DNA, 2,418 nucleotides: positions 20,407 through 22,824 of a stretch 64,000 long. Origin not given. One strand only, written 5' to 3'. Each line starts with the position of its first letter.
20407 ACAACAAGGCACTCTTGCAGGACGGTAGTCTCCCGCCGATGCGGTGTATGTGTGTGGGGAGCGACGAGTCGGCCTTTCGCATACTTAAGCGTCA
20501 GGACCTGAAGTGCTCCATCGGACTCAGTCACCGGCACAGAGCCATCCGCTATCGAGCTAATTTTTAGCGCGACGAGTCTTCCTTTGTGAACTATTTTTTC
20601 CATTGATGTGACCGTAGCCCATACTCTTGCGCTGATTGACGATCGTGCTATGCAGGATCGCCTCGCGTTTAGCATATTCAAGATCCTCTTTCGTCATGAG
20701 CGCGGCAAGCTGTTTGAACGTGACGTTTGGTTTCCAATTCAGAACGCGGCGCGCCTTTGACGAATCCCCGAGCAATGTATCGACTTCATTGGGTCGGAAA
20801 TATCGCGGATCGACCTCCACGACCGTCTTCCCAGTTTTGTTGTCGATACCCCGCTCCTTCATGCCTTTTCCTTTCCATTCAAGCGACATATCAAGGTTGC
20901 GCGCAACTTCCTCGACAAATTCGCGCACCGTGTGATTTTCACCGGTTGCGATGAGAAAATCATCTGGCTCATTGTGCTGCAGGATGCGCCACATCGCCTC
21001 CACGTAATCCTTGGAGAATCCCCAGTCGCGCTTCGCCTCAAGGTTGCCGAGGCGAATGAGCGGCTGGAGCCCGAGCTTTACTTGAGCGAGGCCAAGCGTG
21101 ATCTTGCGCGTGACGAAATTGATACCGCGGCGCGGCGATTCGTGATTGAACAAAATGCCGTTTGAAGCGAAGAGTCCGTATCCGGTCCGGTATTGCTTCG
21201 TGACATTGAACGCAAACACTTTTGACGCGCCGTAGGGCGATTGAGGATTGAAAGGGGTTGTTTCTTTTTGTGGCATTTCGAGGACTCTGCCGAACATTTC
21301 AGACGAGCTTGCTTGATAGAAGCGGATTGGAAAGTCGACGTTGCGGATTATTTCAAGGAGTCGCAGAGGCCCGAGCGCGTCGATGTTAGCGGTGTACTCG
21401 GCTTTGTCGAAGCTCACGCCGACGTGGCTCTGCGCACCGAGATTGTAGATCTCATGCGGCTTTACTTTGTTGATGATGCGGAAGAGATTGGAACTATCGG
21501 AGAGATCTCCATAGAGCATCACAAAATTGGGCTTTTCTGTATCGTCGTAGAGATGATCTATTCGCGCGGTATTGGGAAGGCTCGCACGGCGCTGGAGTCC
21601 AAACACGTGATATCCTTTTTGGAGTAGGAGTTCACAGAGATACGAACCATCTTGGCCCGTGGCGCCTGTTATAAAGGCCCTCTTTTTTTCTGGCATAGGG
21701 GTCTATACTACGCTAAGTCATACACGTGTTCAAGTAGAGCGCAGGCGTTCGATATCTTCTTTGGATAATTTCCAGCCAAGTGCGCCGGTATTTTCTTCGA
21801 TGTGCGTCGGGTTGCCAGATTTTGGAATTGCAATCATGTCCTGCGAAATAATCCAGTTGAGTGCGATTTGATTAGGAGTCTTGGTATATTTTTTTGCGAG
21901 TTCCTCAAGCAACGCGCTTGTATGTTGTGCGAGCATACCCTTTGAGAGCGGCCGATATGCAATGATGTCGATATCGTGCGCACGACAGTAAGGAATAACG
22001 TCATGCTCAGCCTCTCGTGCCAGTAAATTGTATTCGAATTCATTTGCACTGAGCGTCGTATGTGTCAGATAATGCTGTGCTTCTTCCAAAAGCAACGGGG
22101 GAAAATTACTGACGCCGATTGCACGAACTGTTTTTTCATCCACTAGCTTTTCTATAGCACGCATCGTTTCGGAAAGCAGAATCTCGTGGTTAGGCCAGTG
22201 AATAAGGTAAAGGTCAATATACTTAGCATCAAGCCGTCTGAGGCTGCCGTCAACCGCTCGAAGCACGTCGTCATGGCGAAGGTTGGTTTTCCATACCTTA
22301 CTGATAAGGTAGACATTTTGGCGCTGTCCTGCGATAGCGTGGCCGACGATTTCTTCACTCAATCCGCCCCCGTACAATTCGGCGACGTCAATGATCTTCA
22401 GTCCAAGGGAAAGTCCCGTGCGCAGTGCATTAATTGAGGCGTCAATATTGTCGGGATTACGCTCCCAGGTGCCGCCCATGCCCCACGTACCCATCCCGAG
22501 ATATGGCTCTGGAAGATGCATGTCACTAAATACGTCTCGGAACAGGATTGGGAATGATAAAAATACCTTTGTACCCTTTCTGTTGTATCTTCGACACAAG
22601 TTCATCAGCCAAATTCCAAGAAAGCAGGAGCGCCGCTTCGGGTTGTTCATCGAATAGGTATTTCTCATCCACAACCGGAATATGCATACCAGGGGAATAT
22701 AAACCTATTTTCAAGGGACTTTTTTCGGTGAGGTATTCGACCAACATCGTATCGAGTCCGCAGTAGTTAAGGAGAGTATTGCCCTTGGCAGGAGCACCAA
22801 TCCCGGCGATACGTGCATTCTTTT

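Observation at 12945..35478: ~23-kb surface-glycan cluster rich in GDP-sugar modification and methylation enzymes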

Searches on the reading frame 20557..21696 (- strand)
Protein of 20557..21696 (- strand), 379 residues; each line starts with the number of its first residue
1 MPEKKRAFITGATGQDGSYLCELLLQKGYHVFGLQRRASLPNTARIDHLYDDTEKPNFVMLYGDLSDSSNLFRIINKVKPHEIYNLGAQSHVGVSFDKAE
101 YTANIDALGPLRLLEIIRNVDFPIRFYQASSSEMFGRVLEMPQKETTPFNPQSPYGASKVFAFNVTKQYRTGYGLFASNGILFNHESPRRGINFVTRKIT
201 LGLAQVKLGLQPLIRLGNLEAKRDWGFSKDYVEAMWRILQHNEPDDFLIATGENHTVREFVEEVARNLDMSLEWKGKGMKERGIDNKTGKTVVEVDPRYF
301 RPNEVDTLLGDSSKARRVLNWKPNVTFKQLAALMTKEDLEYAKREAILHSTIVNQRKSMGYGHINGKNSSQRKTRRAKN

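Call 4: search_protein_families(library=pfam, proteins=[window:20557-21696:-], max_evalue=0.01)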
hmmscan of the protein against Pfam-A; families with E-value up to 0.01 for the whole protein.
window:20557-21696:- (379 aa): 6 families
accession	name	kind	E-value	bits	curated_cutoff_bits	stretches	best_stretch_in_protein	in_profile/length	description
PF16363.11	GDP_Man_Dehyd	-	3e-137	457.9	27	1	8-334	1-332/332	GDP-mannose 4,6 dehydratase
PF01370.27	Epimerase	-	2.7e-66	223.8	20.9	1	8-249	2-239/240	NAD dependent epimerase/dehydratase family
PF04321.23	RmlD_sub_bind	-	1.3e-09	38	27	1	8-161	4-131/287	RmlD substrate binding domain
PF05368.20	NmrA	-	8.2e-05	22.8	27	1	4-79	2-71/298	NmrA-like family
PF02719.21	Polysacc_synt_2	-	0.00064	19.4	20.2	1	8-94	2-92/293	Polysaccharide biosynthesis protein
PF00106.31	adh_short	-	0.0012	18.8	26.6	0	5-79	1-72/195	short chain dehydrogenase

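Call 7: search_protein_families(library=ncbifam, proteins=[window:20557-21696:-], max_evalue=0.001)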
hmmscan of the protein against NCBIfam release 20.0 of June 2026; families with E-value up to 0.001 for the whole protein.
window:20557-21696:- (379 aa): 11 families
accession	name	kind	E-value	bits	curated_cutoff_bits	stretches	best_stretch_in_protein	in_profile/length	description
TIGR01472.1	gmd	equivalog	1.4e-151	504.5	415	1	5-341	1-341/342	GDP-mannose 4,6-dehydratase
TIGR01181.1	dTDP_gluc_dehyt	equivalog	4.5e-30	104.8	365.1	1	8-329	3-302/321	dTDP-glucose 4,6-dehydratase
TIGR04180.1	EDH_00030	hypoth_equivalog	2e-28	99.3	475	1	8-325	2-296/297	NAD-dependent 4,6-dehydratase LegB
TIGR02622.1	CDP_4_6_dhtase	equivalog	2.4e-19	69.7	278.45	1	3-173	3-172/352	CDP-glucose 4,6-dehydratase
TIGR01179.1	galE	equivalog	7.2e-18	64.5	262.3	1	8-169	3-159/332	UDP-glucose 4-epimerase GalE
NF007582.0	PRK10217.1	equivalog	4e-14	52.5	698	1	6-329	3-322/355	dTDP-glucose 4,6-dehydratase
NF007490.0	PRK10084.1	subfamily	2.1e-12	46.7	649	1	43-328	37-324/361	dTDP-glucose 4,6-dehydratase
NF007956.0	PRK10675.1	subfamily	9.2e-11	41.4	394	1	7-164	3-158/338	UDP-glucose 4-epimerase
NF043036.1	ErythonDh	equivalog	1.4e-10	40.9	325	1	8-169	4-163/321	D-erythronate dehydrogenase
TIGR01214.1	rmlD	equivalog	1.3e-06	27.7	224.05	1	8-171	3-140/285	dTDP-4-dehydrorhamnose reductase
TIGR03466.1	HpnA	hypoth_equivalog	0.00021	20.3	367.65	1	6-162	2-148/327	hopanoid-associated sugar epimerase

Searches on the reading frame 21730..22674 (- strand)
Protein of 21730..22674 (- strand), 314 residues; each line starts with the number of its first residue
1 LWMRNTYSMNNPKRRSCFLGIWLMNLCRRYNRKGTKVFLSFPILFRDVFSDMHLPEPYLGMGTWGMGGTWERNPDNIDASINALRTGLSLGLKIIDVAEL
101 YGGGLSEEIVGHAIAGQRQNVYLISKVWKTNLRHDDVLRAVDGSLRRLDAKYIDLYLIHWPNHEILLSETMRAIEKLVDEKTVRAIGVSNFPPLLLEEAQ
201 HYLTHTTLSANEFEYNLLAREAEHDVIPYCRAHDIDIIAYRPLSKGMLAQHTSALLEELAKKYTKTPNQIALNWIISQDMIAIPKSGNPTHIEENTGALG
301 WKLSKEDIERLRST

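Call 4: search_protein_families(library=pfam, proteins=[window:21730-22674:-], max_evalue=0.01)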
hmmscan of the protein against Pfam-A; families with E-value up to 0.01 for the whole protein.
window:21730-22674:- (314 aa): 1 family
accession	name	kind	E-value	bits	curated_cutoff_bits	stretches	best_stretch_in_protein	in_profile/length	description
PF00248.27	Aldo_ket_red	-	3.8e-60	203.9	24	1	59-313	2-288/291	Aldo/keto reductase family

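Call 7: search_protein_families(library=ncbifam, proteins=[window:21730-22674:-], max_evalue=0.001)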
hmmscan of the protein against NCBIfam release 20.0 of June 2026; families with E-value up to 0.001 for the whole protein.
window:21730-22674:- (314 aa): 7 families
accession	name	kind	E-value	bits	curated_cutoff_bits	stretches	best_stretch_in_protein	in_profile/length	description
NF008377.0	PRK11172.1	equivalog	5.1e-37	127.5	327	1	78-311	16-247/267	2,5-didehydrogluconate reductase DkgB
NF049922.1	MethglyxlRedYdjG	equivalog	3e-35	121.8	550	1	59-249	16-226/326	NADH-dependent methylglyoxal reductase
NF008598.0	PRK11565.1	equivalog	4.1e-34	117.9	425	1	68-311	21-257/275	2,5-didehydrogluconate reductase DkgA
NF007695.0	PRK10376.1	subfamily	2.2e-21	76.2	280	1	62-312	23-284/290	oxidoreductase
NF007912.0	PRK10625.1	equivalog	7.9e-11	41.9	415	1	59-164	16-137/346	NADP(H)-dependent aldo-keto reductase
TIGR01293.1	Kv_beta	subfamily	2.2e-09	36.8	365.4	1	59-260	16-227/319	voltage-dependent potassium channel subunit beta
NF007388.0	PRK09912.1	subfamily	1.4e-08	34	448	1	135-249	114-231/346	L-glyceraldehyde 3-phosphate reductase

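Call 18: search_solved_structures(query=window:21730-22674:-, max_evalue=1e-10)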
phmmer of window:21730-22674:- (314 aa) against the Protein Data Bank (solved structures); distinct sequences matched with E-value up to 1e-10: 185 (the best 60 are shown).
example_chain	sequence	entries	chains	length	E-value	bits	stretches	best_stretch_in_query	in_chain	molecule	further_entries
6kik_A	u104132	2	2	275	8.3e-62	212.4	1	57-312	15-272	Oxidoreductase, aldo/keto reductase family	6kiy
5dan_A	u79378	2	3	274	8.4e-62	212.4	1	57-312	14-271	2,5-diketo-D-gluconic acid reductase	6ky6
4xap_A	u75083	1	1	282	1.3e-47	165.8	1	56-311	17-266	Aldo-keto reductase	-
4pmj_A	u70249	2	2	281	1.3e-47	165.8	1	56-311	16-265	Putative oxidoreductase | Aldo-keto reductase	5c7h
4wgh_A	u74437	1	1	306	4.2e-43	150.9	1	55-311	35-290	Aldehyde reductase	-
6cia_A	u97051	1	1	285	4.4e-43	150.9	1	56-311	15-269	Aldo/keto reductase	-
4fzi_A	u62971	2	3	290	1.7e-36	129.2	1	59-311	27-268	Prostaglandin F synthase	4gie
1vbj_A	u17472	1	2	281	5.7e-36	127.5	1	59-310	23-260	prostaglandin F synthase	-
1pz1_A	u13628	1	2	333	1e-35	126.7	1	51-249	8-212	General stress protein 69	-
4f40_A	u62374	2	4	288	1.1e-34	123.3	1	64-309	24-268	Prostaglandin f2-alpha synthase/D-arabinose dehydrogenase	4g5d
3b3d_A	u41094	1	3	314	1.4e-34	123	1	80-311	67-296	Putative morphine dehydrogenase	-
4q3m_A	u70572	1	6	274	3.5e-33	118.4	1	79-313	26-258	MGS-M4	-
3o0k_A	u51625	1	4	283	2.3e-32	115.7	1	68-307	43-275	Aldo/keto reductase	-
3d3f_A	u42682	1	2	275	2.6e-32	115.5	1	75-311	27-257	YvgN protein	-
3f7j_A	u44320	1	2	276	2.6e-32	115.5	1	75-311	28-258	YvgN protein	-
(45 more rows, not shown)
